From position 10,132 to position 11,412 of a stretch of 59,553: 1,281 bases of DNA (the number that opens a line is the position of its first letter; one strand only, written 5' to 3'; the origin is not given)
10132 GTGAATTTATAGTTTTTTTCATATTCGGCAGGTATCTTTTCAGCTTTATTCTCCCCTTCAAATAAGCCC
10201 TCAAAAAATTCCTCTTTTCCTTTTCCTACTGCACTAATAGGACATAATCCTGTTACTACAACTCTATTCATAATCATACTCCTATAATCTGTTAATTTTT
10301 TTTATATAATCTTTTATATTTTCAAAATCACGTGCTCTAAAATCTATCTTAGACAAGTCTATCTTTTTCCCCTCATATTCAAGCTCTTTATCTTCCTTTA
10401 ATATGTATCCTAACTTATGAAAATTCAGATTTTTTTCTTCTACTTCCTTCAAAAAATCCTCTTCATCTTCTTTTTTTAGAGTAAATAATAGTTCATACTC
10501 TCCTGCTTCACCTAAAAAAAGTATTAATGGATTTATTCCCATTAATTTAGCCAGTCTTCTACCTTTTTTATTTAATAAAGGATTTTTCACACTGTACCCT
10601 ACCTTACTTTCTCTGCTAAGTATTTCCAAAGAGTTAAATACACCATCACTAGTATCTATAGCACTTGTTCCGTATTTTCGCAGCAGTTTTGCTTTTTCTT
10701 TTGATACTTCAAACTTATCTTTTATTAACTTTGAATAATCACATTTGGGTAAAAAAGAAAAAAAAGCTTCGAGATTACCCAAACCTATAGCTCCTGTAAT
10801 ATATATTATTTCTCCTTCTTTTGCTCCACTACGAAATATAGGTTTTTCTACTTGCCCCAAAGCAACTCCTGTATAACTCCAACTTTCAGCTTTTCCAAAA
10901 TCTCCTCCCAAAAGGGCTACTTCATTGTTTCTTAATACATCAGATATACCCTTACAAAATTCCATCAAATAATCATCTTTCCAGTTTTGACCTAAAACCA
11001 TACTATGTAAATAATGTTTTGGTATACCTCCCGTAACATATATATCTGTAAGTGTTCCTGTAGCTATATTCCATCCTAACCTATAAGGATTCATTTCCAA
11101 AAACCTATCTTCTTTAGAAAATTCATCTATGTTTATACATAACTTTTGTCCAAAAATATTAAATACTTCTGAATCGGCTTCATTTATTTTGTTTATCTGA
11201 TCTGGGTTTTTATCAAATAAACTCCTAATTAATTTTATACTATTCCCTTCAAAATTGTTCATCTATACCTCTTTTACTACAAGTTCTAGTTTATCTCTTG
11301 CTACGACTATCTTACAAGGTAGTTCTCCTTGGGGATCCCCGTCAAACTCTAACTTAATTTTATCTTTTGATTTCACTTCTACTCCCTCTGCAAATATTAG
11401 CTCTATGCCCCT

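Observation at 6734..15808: Nine-gene translationally coupled cluster mixing isoprenoid, sphingoid-type and radical chemistry; candidate undescribed lipid or metabolite pathway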

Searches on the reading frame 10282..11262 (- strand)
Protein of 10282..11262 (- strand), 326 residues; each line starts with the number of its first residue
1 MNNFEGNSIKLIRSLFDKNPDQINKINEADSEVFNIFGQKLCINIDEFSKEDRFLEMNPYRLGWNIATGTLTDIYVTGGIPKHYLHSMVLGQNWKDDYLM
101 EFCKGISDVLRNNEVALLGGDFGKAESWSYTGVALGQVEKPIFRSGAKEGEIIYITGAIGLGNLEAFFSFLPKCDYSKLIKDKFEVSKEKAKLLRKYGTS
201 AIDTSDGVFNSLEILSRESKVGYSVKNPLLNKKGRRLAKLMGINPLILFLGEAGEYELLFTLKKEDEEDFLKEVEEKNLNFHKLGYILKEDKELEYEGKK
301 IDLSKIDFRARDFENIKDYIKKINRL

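Call 3: search_protein_families(library=pfam, proteins=[window:10282-11262:-], max_evalue=0.001)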
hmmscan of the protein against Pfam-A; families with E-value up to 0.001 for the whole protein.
window:10282-11262:- (326 aa): 1 family
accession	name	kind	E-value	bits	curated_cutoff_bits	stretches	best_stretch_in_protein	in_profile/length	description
PF00586.29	AIRS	-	2.9e-12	47.4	24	1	32-138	5-112/112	AIR synthase related protein, N-terminal domain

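Call 4: search_protein_families(library=ncbifam, proteins=[window:10282-11262:-], max_evalue=0.001)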
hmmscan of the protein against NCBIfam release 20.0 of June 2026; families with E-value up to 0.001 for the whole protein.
window:10282-11262:- (326 aa): 9 families
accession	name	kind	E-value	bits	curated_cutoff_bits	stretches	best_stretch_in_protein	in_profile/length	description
TIGR01379.1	thiL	equivalog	3.9e-38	131.2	184.15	1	10-305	4-313/320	thiamine-phosphate kinase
NF004353.0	PRK05731.2-2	equivalog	6.1e-34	117.5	301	1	56-289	48-279/311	thiamine-phosphate kinase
NF004354.0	PRK05731.2-3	equivalog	4.6e-20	72.1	204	1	40-293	25-265/273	thiamine-phosphate kinase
NF004350.0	PRK05731.1-1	equivalog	1.9e-17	63.1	441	1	38-300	39-309/325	thiamine-phosphate kinase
NF004351.0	PRK05731.1-4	equivalog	1.3e-14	54.1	324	1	59-264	71-283/321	thiamine-phosphate kinase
TIGR02124.1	hypE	equivalog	1e-12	47.7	251.6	1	9-279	14-290/332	hydrogenase expression/formation protein HypE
TIGR00476.1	selD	equivalog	1.5e-10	40.8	125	1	58-202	72-221/311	selenide, water dikinase SelD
NF010705.0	PRK14105.1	equivalog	6.3e-07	28.6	291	0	58-167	73-183/345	selenide, water dikinase SelD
NF002098.0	PRK00943.1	equivalog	0.00029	19.9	299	1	58-166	76-187/347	selenide, water dikinase SelD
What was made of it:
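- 10282..11262 (-): ThiL-like PurM-superfamily ATP-utilising enzyme (326 aa). It is the core marker gene of the system. Its active-site residues match those of thiamine-monophosphate kinase, but it is not a ThiL equivalog. TIGR01379 thiL 131 bits against a cut-off of 184 (call 4).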

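Call 18: search_solved_structures(query=window:10282-11262:-, max_evalue=0.01)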
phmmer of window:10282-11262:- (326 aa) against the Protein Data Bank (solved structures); distinct sequences matched with E-value up to 0.01: 11.
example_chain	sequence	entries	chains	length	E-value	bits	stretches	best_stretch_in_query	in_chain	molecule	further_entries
1vqv_A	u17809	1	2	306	7.3e-18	68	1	30-275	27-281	thiamine monophosphate kinase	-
3c9r_A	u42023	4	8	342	1.1e-17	67.4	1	30-275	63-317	Thiamine monophosphate kinase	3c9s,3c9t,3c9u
5cc8_A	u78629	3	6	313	1e-14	57.6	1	38-292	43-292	Thiamine-monophosphate kinase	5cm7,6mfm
5dd7_A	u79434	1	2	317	1e-14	57.6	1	38-292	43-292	Thiamine-monophosphate kinase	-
2z1e_A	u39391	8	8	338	1e-08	37.9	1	62-286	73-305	Hydrogenase expression/formation protein HypE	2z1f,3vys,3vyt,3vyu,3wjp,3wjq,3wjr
3mcq_A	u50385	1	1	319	2.1e-07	33.6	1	36-285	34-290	Thiamine-monophosphate kinase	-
6xep_A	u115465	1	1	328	5.4e-07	32.3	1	40-287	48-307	Thiamine-monophosphate kinase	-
2zau_A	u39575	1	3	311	4e-06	29.4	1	58-194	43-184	Selenide, water dikinase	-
8yks_B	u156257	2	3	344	4e-06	29.4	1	38-265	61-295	Thiamine-monophosphate kinase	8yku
2yye_A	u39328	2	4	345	5.3e-06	29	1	58-194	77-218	Selenide, water dikinase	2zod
2yxz_A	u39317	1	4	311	3.8e-05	26.2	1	50-158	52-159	Thiamin-monophosphate kinase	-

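Call 25: find_related_loci(query=A1, collection=genome_contigs, flank=10000)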
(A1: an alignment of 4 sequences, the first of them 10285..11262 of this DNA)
Query A1 (326 aa) in genome_contigs; peptide patterns used: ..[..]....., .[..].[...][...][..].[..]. (x = any residue, [..] = any of these).
278 stretches matched a pattern; 120 encode a relative of the query (tblastn E <= 1e-3); the best 80 are kept; 80 distinct loci.
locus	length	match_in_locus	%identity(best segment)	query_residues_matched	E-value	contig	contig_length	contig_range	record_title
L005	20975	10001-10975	43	5-323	4e-89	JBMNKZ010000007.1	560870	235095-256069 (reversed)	MAG: Bacillota bacterium isolate SBF912LR0HQ0055 contig_52043, whole genome shotgun sequence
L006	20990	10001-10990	45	3-326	1e-86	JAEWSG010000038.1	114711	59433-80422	MAG: Bacillota bacterium isolate OH_SBrB_95 k127_1042853, whole genome shotgun sequence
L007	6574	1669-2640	45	3-320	4e-86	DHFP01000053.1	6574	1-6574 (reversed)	MAG TPA_asm: Clostridiales bacterium UBA4821 UBA4821_contig_105319, whole genome shotgun sequence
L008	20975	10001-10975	44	5-323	1e-85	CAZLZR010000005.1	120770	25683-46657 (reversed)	MAG TPA_asm: uncultured Acetivibrio sp. isolate binchicken_co152_19 genome assembly, contig: NODE_165_length_120770_cov_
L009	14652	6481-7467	44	3-325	6e-85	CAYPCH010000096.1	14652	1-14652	MAG TPA_asm: uncultured Oscillospiraceae bacterium isolate binchicken_co39_591 genome assembly, contig: NODE_9960_length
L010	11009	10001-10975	42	5-323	4e-84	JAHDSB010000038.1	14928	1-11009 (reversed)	MAG: Clostridia bacterium isolate SV3-B14.1 k141_49143, whole genome shotgun sequence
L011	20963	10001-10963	45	9-323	6e-84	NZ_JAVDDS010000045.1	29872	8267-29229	Herbivorax sp. ANBcel31 45, whole genome shotgun sequence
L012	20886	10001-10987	43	1-323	2e-83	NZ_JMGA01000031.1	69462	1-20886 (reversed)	Desulfosporosinus sp. HMP52 Desulfosporosinus_HMP51_contig_34, whole genome shotgun sequence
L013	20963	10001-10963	42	9-323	1e-83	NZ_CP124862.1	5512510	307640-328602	Petroclostridium sp. X23 chromosome, complete genome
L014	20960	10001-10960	44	5-326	2e-83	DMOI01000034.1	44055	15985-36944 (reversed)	MAG TPA_asm: Clostridiales bacterium isolate UBA12072 contig_291, whole genome shotgun sequence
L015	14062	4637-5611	43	5-323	2e-83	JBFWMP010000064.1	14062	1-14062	MAG: Clostridia bacterium isolate CA_2019_NHSR_92 NODE_9287_length_14062_cov_5.708719_NHSR, whole genome shotgun sequenc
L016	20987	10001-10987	43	1-323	8e-83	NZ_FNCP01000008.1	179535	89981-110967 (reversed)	Desulfosporosinus hippei DSM 8344, whole genome shotgun sequence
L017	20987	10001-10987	42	1-323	3e-82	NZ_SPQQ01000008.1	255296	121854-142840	Desulfosporosinus fructosivorans strain 63.6F NODE_8_length_255296_cov_37.026016, whole genome shotgun sequence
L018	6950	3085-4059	42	5-323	2e-82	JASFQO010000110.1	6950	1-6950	MAG: Bacillota bacterium isolate D0819S20remetaG_Bin_55 D0819S20remetaG_FD_scaffold_1944_c1, whole genome shotgun sequen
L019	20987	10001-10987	42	1-323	2e-82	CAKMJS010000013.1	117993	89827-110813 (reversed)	uncultured Desulfosporosinus sp. isolate OKU5 genome assembly, contig: MEGAHIT_co_assembly_000000001749, whole genome sh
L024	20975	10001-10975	42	5-323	2e-80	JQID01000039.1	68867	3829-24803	Desulfosporosinus sp. Tol-M Desulfosporosinus_sp._Tol-M_contig_314, whole genome shotgun sequence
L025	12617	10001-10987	42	1-323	1e-79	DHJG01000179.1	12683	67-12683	MAG TPA_asm: Desulfosporosinus sp. UBA4726 UBA4726_contig_1965, whole genome shotgun sequence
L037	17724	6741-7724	40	3-325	3e-76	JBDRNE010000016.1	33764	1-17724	MAG: Candidatus Omnitrophota bacterium isolate MEGAHIT-group-1.87 k141_41174, whole genome shotgun sequence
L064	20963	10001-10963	36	3-325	1e-71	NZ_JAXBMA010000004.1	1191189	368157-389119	Draconibacterium sp. IB214405 contig_4, whole genome shotgun sequence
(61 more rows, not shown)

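Call 29: search_protein_families(library=pfam, proteins=[L064:7529-8416:+, L064:9232-9747:+, L064:9998-10996:+, L064:10977-12269:+, L064:12273-13205:+, L064:13084-14190:+, L064:14197-15000:+, L064:15005-16372:+, L064:16441-17442:-], max_evalue=0.001)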
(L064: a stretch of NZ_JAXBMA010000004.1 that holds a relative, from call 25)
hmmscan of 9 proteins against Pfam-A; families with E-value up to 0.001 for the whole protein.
L064:7529-8416:+ (295 aa): 7 families
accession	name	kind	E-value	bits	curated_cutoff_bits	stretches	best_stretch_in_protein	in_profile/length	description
PF12724.12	Flavodoxin_5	-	7.6e-09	36.5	27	1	13-103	1-91/145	Flavodoxin domain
PF00037.32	Fer4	-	8.2e-09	35.4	21.1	1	207-225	6-24/24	4Fe-4S binding domain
PF13484.11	Fer4_16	-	6.4e-08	33.7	30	0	209-229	2-21/66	4Fe-4S double cluster binding domain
PF12838.12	Fer4_7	-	5.1e-06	27.3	27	1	209-252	2-52/52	4Fe-4S dicluster domain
PF13187.11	Fer4_9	-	1e-05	25.9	27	1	208-253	1-52/52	4Fe-4S dicluster domain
PF12837.12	Fer4_6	-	5.5e-05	23.4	25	0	236-253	7-24/24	4Fe-4S binding domain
PF12797.12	Fer4_2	-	0.00081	19.7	24.5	0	205-221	6-22/22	4Fe-4S binding domain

L064:9232-9747:+ (171 aa): 0 families

L064:9998-10996:+ (332 aa): 2 families
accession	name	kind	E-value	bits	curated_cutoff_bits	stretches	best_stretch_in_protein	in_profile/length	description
PF00586.29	AIRS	-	2.6e-13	50.8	24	1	29-136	3-110/112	AIR synthase related protein, N-terminal domain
PF02769.27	AIRS_C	-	2e-06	28.5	23.1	1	195-289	61-150/156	AIR synthase related protein, C-terminal domain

L064:10977-12269:+ (430 aa): 2 families
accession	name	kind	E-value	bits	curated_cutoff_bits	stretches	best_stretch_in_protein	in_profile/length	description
PF00155.27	Aminotran_1_2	-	8.5e-55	186.8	19.7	1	77-416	2-360/361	Aminotransferase class I and II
PF01053.26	Cys_Met_Meta_PP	-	0.00016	20.8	27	1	124-250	55-181/381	Cys/Met metabolism PLP-dependent enzyme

L064:12273-13205:+ (310 aa): 2 families
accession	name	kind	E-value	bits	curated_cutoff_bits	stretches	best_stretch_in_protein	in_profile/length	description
PF00781.29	DAGK_cat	-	3.8e-10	39.9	23.6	1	3-106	2-99/125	Diacylglycerol kinase catalytic domain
PF19279.4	YegS_C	-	4.2e-07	30.3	27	1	174-308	22-156/158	YegS C-terminal NAD kinase beta sandwich-like domain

L064:13084-14190:+ (368 aa): 1 family
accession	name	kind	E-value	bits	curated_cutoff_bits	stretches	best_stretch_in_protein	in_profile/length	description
PF01040.23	UbiA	-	2.5e-19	70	34.2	1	79-300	5-224/250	UbiA prenyltransferase family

L064:14197-15000:+ (267 aa): 6 families
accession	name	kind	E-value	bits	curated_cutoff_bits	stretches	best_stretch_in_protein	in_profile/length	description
PF00106.31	adh_short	-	7.2e-51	172.9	26.6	1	7-198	1-189/195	short chain dehydrogenase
PF13561.12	adh_short_C2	-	7.5e-33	114.5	27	1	13-198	1-183/236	Enoyl-(Acyl carrier protein) reductase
PF08659.16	KR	-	6.6e-18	65.7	22.6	1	9-182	3-172/180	KR domain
PF08643.16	DUF1776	-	9.2e-06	25.7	25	1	99-186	105-194/294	Fungal family of unknown function (DUF1776)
PF01370.27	Epimerase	-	3.5e-05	23.8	20.9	1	9-169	1-153/240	NAD dependent epimerase/dehydratase family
PF02719.21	Polysacc_synt_2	-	0.00026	20.7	20.2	1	9-83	1-79/293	Polysaccharide biosynthesis protein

L064:15005-16372:+ (455 aa): 2 families
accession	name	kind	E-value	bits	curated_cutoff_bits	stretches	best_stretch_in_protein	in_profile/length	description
PF04055.27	Radical_SAM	-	7.8e-13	49.4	29.5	1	167-324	3-160/166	Radical SAM superfamily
PF19864.5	Radical_SAM_N2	-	0.00054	19.9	29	0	75-129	73-127/151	Radical SAM proteins, N-terminal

L064:16441-17442:- (333 aa): 0 families

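Call 55: search_protein_representatives(protein=window:10285-11262:-)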
Query: 326 residues. Proteins with E-value up to 0.001 (for the whole library): 5737; up to 1e-10: 1243; up to 1e-30: 91. The best 150 are listed.
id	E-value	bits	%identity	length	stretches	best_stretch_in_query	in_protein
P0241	3.6e-213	722.9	100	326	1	1-326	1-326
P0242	4.3e-74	265.9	41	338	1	5-322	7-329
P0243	4.9e-74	265.8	42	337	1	4-323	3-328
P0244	4.6e-73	262.5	44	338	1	7-323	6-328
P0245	1.2e-70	254.6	41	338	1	5-324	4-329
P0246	3.0e-70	253.3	43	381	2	5-289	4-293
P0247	5.1e-70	252.5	41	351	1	5-321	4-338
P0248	1.2e-69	251.3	40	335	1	3-323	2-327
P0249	1.3e-69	251.2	42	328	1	7-322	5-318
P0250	1.7e-69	250.8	39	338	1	5-323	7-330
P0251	2.6e-68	247.0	39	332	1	5-324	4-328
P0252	3.2e-68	246.6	39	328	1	7-322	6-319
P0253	4.4e-68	246.2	40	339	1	6-323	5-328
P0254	1.1e-67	244.9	39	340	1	3-323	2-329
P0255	3.0e-67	243.4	41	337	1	5-323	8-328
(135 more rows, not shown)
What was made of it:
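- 10282..11262 (-): The family is small: 91 representatives with E<=1e-30 among 1.84 billion (call 55).
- Closest known: Thiamine-monophosphate kinase ThiL. Different: It forms a small separate family (call 55).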
